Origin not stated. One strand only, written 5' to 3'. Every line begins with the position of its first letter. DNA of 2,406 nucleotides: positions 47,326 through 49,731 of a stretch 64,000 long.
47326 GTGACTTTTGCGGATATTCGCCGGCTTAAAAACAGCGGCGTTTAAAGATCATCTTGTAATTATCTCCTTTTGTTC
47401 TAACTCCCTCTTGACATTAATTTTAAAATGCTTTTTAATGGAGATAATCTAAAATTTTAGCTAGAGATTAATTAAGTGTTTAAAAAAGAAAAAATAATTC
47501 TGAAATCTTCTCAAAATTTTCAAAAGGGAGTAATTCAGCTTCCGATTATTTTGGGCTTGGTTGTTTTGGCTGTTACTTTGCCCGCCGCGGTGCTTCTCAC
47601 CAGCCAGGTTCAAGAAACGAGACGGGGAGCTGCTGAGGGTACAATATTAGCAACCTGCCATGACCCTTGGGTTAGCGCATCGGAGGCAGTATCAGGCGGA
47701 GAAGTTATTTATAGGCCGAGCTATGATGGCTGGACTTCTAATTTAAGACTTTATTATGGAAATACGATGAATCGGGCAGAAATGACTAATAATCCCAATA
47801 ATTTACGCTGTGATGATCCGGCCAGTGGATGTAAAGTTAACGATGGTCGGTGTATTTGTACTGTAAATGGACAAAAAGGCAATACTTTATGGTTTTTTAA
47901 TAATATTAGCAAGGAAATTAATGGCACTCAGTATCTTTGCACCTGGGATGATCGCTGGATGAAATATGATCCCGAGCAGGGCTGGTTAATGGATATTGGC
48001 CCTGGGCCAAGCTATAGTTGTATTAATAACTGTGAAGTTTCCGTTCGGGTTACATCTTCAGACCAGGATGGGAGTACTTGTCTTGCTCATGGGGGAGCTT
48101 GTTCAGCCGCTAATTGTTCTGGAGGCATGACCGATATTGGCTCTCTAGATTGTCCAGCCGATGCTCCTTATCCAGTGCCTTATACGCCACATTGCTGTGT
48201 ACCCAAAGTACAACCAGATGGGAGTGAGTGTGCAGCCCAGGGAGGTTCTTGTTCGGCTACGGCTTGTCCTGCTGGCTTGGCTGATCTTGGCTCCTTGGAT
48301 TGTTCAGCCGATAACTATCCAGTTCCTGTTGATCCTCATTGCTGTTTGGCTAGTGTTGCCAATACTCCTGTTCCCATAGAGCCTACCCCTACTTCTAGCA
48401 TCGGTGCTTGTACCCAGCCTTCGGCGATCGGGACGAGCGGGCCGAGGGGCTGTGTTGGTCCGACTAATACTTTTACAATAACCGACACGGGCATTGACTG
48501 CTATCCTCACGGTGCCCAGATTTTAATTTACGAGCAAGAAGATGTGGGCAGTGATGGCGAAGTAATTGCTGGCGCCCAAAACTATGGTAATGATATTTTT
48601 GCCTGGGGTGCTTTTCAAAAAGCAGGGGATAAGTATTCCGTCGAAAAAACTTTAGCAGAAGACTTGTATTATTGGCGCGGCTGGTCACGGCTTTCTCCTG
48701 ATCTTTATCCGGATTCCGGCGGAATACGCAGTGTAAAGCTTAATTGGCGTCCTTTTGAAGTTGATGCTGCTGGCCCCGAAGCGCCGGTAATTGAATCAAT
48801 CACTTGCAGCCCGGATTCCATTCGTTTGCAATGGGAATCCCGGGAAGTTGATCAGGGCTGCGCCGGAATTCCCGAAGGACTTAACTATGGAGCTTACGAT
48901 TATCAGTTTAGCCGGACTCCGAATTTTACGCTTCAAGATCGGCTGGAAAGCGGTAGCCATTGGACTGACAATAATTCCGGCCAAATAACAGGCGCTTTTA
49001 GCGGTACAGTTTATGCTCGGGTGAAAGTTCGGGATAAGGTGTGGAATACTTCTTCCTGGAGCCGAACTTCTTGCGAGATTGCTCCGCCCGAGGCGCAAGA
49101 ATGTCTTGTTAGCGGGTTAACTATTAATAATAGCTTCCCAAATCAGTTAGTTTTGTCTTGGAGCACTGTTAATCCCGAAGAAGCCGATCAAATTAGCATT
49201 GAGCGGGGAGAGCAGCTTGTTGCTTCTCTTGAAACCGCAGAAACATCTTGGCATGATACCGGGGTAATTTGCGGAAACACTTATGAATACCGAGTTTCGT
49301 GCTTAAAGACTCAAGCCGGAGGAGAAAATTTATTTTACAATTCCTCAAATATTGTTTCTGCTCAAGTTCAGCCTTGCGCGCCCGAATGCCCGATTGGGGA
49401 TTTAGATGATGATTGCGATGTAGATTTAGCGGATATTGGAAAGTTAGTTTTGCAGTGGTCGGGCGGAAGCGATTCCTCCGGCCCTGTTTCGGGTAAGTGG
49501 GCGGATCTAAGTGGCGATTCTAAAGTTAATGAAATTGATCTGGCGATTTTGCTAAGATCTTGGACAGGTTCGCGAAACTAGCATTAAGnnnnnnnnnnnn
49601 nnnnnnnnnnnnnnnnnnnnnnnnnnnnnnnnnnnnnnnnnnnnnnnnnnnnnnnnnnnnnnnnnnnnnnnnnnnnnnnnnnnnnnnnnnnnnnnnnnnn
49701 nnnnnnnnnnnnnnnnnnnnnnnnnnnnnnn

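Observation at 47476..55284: Six-gene cluster encoding a modular cohesin/dockerin-like cell-surface assembly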

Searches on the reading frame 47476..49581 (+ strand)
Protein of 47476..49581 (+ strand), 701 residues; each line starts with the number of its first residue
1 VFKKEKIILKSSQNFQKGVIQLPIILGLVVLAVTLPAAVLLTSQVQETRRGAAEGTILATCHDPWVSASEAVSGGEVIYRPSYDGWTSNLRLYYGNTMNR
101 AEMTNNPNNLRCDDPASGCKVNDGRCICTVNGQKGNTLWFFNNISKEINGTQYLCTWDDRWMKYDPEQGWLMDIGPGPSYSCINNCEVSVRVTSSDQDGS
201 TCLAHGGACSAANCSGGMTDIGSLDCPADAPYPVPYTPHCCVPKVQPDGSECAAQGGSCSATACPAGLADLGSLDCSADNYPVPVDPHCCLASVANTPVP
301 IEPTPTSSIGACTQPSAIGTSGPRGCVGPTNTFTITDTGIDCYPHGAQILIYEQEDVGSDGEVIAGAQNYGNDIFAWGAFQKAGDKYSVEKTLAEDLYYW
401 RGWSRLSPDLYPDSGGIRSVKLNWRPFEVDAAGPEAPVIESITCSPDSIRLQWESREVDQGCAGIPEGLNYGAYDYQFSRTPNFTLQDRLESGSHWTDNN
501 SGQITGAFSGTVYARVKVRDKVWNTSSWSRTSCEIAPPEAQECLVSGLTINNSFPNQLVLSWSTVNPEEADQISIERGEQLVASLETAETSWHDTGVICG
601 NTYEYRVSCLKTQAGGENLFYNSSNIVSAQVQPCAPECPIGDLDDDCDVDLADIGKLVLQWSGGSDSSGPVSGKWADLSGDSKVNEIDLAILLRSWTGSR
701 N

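Call 3: search_protein_families(library=pfam, proteins=[window:47476-49581:+], max_evalue=1)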
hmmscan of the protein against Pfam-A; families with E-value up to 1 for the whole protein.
window:47476-49581:+ (701 aa): 2 families
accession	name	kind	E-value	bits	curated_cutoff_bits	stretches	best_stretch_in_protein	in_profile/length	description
PF00404.24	Dockerin_1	-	0.00024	21.7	22.9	1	641-693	2-53/57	Dockerin type I domain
PF00711.24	Defensin_beta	-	0.075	13.5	21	1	201-223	4-26/36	Beta defensin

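Call 4: search_protein_families(library=ncbifam, proteins=[window:47476-49581:+], max_evalue=1)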
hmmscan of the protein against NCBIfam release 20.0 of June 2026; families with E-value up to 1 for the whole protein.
window:47476-49581:+ (701 aa): 0 families

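Call 58: find_homologous_proteins(query=window:47476-49581:+)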
Query window:47476-49581:+ (701 aa): 3 proteins with E <= 0.001 among 8000 candidates.
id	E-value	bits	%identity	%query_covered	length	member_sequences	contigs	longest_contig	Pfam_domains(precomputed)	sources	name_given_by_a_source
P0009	0.0e+0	1656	100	100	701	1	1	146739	-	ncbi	ncbi:MAG: hypothetical protein ABIB61_01390 [Candidatus Shapirobacteria bacterium]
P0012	5.8e-21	92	43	18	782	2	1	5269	-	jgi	-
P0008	2.0e-20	90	35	36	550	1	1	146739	-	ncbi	ncbi:MAG: hypothetical protein ABIB61_01395 [Candidatus Shapirobacteria bacterium]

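Call 67: search_solved_structures(query=window:47476-49581:+, max_evalue=1)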
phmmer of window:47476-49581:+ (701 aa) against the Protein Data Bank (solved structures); distinct sequences matched with E-value up to 1: 1.
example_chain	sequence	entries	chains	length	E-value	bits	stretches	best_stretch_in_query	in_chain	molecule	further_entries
2y3n_B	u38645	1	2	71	0.66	11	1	641-698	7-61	CELLULOSOMAL FAMILY-48 PROCESSIVE GLYCOSIDE HYDROLASE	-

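Call 107: find_encoding_contigs(protein=P0012, flank=6000, max_places=3)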
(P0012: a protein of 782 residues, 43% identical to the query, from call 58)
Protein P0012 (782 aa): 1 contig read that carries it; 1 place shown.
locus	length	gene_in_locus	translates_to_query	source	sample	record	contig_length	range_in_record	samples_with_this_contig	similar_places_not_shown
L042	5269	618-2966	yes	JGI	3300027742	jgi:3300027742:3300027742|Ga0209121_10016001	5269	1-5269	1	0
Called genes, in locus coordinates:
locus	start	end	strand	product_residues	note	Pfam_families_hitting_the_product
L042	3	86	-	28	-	?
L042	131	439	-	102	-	PF05635:23S_rRNA_IVP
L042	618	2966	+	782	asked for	-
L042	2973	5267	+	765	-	?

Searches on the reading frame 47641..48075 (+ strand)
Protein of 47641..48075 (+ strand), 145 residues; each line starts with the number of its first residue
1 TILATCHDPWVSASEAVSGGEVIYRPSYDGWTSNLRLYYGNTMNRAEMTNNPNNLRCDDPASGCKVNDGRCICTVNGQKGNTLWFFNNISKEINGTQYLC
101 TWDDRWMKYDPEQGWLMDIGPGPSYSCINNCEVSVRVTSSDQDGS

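Call 85: search_solved_structures(query=A14, max_evalue=5)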
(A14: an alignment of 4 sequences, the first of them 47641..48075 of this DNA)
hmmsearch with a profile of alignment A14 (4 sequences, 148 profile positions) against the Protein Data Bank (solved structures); distinct sequences matched with E-value up to 5: 0.

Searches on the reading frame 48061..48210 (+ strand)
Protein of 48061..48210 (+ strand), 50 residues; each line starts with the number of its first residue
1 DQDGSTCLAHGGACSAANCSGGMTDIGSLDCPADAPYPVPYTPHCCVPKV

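Call 36: search_solved_structures(query=A4, max_evalue=10)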
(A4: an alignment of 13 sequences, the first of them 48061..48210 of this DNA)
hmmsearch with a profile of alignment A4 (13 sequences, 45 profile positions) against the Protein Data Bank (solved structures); distinct sequences matched with E-value up to 10: 0.

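Call 46: search_protein_representatives(alignment_id=A5)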
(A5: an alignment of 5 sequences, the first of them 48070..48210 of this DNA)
Query: 5 sequences, 47 profile positions. Proteins with E-value up to 0.001 (for the whole library): 2; up to 1e-10: 2; up to 1e-30: 2. The best 2 are listed.
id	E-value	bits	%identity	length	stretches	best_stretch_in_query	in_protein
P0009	5.0e-38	145.1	-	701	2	1-47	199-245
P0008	8.9e-37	141.1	-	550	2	1-47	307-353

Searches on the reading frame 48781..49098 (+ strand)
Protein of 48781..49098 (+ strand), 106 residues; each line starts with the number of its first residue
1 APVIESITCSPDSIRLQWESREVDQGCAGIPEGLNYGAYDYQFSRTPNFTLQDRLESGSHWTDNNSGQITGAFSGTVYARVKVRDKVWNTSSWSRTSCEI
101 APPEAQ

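Call 119: search_solved_structures(query=A16, max_evalue=5)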
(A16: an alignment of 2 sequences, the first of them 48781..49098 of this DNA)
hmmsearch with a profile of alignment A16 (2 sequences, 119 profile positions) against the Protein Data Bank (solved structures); distinct sequences matched with E-value up to 5: 2.
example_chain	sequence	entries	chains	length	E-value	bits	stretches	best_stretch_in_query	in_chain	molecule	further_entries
8q6t_I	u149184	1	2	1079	0.019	18.4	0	11-31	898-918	Titin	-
7x30_P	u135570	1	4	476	0.84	13.1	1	71-117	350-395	Hoc-like protein ORF90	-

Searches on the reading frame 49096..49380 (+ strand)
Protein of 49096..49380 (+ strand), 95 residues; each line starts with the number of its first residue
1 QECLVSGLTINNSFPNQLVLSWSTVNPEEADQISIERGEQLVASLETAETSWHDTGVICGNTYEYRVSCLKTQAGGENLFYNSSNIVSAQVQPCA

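Call 79: search_solved_structures(query=A13, max_evalue=5)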
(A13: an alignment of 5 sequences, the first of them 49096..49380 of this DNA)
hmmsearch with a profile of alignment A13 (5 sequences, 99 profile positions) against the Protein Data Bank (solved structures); distinct sequences matched with E-value up to 5: 15.
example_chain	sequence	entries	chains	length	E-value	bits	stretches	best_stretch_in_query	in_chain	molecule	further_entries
3mpc_A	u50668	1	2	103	0.00044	23.4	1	20-83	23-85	Fn3-like protein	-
8bvo_A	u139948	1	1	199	0.0007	22.8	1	16-76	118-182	Titin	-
8bxr_A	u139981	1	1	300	0.002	21.3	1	16-77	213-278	Titin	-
5g56_A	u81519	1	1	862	0.013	18.7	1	20-83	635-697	CARBOHYDRATE BINDING FAMILY 6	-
3lpw_A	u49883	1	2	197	0.022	18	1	16-76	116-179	A77-A78 domain from Titin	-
9ot8_A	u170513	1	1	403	0.024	17.8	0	18-76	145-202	FN3con-9 - FN3con-41 fusion,Galectin-3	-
4u3h_A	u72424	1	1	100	0.081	16.2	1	19-76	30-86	FN3con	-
8oiy_A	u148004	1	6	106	0.54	13.5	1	36-76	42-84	Titin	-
4o00_A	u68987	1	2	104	0.57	13.4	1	36-76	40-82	Titin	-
3jtp_A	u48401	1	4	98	0.58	13.4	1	5-55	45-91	Adapter protein mecA 1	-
7y7b_E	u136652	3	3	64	1.1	12.5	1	30-56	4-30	Photosystem I reaction center subunit IV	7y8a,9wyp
3pxi_a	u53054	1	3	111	1.3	12.3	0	5-55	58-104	Adapter protein mecA 1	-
5j7k_A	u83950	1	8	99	1.6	12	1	20-76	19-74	FN3con-a-lys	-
9ot9_A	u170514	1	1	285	1.8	11.8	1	35-78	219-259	Galectin-3,FN3con-7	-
8pn5_A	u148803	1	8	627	4.7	10.5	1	17-93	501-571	DUF3472 domain-containing protein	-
